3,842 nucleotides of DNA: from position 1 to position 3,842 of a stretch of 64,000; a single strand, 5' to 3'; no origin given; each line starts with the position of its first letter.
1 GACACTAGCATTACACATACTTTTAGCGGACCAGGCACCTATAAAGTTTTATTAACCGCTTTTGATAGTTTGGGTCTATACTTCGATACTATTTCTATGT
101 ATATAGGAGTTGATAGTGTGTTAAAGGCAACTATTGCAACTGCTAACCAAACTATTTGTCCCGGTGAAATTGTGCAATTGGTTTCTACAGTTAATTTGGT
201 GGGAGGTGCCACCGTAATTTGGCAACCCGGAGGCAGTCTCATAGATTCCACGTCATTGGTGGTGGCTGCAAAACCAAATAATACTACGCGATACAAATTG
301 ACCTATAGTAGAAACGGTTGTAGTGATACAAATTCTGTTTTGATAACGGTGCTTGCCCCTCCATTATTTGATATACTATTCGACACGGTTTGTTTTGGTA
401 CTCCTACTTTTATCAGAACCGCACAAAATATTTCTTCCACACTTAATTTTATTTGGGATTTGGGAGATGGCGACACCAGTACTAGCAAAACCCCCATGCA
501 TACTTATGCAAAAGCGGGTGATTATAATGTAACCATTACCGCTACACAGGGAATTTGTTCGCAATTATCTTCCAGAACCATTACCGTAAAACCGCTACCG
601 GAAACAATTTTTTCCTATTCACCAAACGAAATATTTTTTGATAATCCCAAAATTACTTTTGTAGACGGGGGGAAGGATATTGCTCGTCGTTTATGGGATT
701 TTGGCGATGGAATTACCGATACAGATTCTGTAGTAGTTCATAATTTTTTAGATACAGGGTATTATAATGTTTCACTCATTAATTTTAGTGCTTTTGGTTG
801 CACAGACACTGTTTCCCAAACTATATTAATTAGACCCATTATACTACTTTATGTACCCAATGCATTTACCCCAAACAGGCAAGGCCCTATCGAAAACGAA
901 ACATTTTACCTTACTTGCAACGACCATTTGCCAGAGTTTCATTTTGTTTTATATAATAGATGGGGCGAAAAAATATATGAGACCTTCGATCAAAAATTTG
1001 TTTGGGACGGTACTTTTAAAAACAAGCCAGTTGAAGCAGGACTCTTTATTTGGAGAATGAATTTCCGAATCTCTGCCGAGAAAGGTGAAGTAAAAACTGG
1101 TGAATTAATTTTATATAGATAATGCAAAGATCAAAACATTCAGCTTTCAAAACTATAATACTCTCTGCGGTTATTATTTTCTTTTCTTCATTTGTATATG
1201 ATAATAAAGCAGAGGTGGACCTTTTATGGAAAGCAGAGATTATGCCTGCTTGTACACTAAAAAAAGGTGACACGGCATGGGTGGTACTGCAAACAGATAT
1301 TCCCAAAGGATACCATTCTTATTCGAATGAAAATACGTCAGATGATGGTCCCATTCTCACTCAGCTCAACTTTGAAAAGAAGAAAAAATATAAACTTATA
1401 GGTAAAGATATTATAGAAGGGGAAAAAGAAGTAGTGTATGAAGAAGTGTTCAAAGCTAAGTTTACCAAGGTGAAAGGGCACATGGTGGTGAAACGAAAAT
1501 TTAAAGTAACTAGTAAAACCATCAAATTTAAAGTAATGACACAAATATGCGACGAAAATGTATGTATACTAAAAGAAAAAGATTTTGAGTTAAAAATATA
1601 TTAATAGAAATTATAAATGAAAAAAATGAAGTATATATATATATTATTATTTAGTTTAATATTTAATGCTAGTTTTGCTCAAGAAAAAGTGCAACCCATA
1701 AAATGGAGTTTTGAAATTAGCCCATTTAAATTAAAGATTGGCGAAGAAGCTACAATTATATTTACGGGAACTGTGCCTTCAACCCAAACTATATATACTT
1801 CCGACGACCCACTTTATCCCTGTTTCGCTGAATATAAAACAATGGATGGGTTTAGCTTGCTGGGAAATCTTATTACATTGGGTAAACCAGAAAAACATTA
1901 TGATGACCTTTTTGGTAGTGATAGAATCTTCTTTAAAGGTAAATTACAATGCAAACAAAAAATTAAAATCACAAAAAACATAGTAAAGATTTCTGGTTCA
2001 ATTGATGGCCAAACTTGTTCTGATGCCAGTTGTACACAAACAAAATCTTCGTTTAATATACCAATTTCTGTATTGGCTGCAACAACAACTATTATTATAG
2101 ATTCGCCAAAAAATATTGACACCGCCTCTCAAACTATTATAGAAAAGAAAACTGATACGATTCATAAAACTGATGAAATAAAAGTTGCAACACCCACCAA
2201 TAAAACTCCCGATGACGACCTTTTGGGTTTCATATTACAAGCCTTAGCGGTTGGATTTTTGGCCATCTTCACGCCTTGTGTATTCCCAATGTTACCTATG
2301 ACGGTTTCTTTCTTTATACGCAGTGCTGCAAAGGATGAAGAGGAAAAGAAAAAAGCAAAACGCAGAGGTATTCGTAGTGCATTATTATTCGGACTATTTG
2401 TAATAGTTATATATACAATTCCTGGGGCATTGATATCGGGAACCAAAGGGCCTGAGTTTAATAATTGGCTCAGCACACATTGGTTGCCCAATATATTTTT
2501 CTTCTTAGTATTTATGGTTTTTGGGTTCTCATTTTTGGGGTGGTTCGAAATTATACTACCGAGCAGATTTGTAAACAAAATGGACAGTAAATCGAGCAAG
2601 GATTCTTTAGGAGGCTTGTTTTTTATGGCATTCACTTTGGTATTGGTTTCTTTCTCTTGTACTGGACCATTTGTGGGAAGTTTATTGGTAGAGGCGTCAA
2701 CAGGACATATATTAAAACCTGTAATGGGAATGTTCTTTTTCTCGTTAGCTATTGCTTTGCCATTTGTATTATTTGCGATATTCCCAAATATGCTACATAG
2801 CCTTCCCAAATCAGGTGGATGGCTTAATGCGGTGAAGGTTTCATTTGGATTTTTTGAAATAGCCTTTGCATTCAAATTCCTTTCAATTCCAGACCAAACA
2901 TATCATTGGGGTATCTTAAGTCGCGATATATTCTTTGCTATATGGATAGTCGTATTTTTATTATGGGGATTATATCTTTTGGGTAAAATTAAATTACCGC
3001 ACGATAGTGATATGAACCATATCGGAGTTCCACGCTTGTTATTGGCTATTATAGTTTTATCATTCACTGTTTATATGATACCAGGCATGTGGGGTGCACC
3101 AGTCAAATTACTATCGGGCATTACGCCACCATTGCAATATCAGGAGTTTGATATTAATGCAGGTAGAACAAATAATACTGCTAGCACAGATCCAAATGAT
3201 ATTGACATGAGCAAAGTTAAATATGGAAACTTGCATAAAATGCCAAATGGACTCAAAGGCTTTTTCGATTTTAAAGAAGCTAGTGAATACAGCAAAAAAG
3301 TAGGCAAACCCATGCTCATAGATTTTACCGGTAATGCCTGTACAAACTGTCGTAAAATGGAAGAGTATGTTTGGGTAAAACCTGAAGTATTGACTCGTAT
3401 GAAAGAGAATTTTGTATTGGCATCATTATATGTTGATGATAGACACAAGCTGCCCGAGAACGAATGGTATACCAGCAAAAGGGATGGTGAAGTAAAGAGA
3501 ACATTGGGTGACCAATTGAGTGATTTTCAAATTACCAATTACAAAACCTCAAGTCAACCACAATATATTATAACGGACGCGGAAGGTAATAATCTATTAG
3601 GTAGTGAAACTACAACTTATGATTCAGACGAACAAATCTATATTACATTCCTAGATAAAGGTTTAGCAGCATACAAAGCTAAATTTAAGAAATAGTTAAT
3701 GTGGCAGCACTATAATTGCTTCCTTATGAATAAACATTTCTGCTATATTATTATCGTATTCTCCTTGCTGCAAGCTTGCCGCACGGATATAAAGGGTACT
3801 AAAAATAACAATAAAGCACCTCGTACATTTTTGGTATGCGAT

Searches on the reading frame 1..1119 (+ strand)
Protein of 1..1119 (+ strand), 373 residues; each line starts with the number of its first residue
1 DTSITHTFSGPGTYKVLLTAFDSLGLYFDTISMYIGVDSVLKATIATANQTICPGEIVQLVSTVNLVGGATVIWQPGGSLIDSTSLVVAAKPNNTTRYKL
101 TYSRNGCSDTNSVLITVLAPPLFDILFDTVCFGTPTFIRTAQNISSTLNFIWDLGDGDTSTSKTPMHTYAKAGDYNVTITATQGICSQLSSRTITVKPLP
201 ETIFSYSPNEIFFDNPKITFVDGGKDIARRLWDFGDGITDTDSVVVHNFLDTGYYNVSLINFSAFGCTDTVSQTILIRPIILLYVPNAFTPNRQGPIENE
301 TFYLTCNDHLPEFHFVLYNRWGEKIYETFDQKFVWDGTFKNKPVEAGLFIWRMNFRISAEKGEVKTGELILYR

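Call 11: search_protein_families(library=ncbifam, proteins=[window:1-1119:+], max_evalue=0.01)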
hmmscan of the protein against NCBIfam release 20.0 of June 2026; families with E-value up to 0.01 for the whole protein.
window:1-1119:+ (373 aa): 3 families
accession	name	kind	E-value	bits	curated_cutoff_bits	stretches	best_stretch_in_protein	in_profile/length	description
TIGR00864.1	PCC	subfamily_domain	1.5e-09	34.9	1861.4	1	3-197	1272-1475/2700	polycystin cation channel protein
TIGR04131.1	Bac_Flav_CTERM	domain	2.6e-09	37.1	35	1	285-372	3-84/85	T9SS type B sorting domain-containing protein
NF058578.1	CPR_pilus_PamR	equivalog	0.00047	19.1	300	0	162-183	203-224/297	pilus system RbmA-like protein PamR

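Call 12: search_protein_families(library=pfam, proteins=[window:1-1119:+], max_evalue=0.01)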
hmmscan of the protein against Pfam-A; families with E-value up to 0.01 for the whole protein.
window:1-1119:+ (373 aa): 4 families
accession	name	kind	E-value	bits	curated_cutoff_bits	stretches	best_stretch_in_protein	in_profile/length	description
PF18911.6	PKD_4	-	2.7e-26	91.9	27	2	141-195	28-82/85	PKD domain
PF00801.26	PKD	-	2e-22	79.4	23.5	3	146-196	28-80/80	PKD domain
PF13585.12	CHU_C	-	1.6e-12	47.8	27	1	285-367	3-82/86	CHU_C Type IX secretion signal domain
PF18981.6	InlK_D3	-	0.0071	16.8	25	0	170-195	47-72/75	Internalin K domain (D3/D4)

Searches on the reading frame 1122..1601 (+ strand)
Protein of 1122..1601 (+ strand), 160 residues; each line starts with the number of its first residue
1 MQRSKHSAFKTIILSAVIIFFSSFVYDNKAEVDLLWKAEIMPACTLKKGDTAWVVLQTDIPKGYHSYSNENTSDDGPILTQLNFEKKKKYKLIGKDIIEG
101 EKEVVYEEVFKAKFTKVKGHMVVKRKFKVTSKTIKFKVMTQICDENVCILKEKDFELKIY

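Call 11: search_protein_families(library=ncbifam, proteins=[window:1122-1601:+], max_evalue=0.01)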
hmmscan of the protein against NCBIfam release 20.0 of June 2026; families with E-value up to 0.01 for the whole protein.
window:1122-1601:+ (160 aa): 0 families

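Call 12: search_protein_families(library=pfam, proteins=[window:1122-1601:+], max_evalue=0.01)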
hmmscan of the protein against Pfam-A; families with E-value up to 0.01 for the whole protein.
window:1122-1601:+ (160 aa): 2 families
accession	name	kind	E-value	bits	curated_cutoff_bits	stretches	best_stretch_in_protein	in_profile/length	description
PF11412.14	DsbD_N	-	1e-07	32.4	25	1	45-156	14-115/119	Thiol:disulfide interchange protein DsbD, N-terminal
PF20739.2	TraK_2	-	0.0027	17.8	25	1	39-104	103-170/198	Potential transfer protein TraK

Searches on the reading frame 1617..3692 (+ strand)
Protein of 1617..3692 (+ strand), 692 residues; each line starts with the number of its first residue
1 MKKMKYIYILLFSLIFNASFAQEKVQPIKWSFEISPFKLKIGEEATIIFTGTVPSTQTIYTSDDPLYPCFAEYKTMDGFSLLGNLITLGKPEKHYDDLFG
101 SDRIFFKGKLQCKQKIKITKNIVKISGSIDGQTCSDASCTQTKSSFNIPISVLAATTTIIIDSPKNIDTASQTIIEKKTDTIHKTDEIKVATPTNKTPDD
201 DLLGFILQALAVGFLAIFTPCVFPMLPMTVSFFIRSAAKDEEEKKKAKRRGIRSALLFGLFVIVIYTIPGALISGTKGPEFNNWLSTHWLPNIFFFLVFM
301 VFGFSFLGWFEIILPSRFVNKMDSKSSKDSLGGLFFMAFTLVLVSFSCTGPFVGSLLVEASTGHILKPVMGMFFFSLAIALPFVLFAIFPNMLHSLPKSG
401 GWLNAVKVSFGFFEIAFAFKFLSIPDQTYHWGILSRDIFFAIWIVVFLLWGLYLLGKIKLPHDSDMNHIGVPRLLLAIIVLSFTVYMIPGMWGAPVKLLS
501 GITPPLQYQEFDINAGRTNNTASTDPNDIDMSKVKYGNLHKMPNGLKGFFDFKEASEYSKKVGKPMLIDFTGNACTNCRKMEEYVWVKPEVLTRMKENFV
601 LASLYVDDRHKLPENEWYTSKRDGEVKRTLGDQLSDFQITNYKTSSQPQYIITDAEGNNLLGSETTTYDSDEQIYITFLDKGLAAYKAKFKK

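Call 11: search_protein_families(library=ncbifam, proteins=[window:1617-3692:+], max_evalue=0.01)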
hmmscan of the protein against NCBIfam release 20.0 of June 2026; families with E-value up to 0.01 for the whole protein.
window:1617-3692:+ (692 aa): 4 families
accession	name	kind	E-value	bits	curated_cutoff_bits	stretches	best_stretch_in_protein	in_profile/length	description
NF001419.0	PRK00293.1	subfamily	9.2e-42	143.4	330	1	86-601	77-515/574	protein-disulfide reductase DsbD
NF045694.1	seleno_TsoB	exception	2.7e-33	114.9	805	2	196-423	175-392/572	rhodanese/DsbD fusion-like selenoprotein TsoB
NF041199.1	trx7_PDZ_seleno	equivalog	2.8e-05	23.2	300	1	550-602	5-58/390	Trx7/PDZ domain-containing (seleno)protein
NF045849.1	ICE_MMCAP2_0565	equivalog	0.00031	20.4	40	1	210-274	19-78/80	Mbov_0395 family pilin-like conjugal transfer protein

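Call 12: search_protein_families(library=pfam, proteins=[window:1617-3692:+], max_evalue=0.01)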
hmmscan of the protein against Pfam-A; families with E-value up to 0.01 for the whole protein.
window:1617-3692:+ (692 aa): 5 families
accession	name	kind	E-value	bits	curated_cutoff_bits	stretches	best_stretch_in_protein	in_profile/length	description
PF02683.22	DsbD_TM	-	2.7e-26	92.7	27.1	1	205-421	4-214/219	Cytochrome C biogenesis protein transmembrane domain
PF13899.12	Thioredoxin_7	-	1.2e-08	35.4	27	1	551-610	5-64/83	Thioredoxin-like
PF13386.12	DsbD_2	-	2.5e-05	24.7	24.9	1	209-411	2-194/199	Cytochrome C biogenesis protein transmembrane region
PF13098.12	Thioredoxin_2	-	5.7e-05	23.8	27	1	560-631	2-61/104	Thioredoxin-like domain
PF11412.14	DsbD_N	-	0.008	16.6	25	0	86-143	54-111/119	Thiol:disulfide interchange protein DsbD, N-terminal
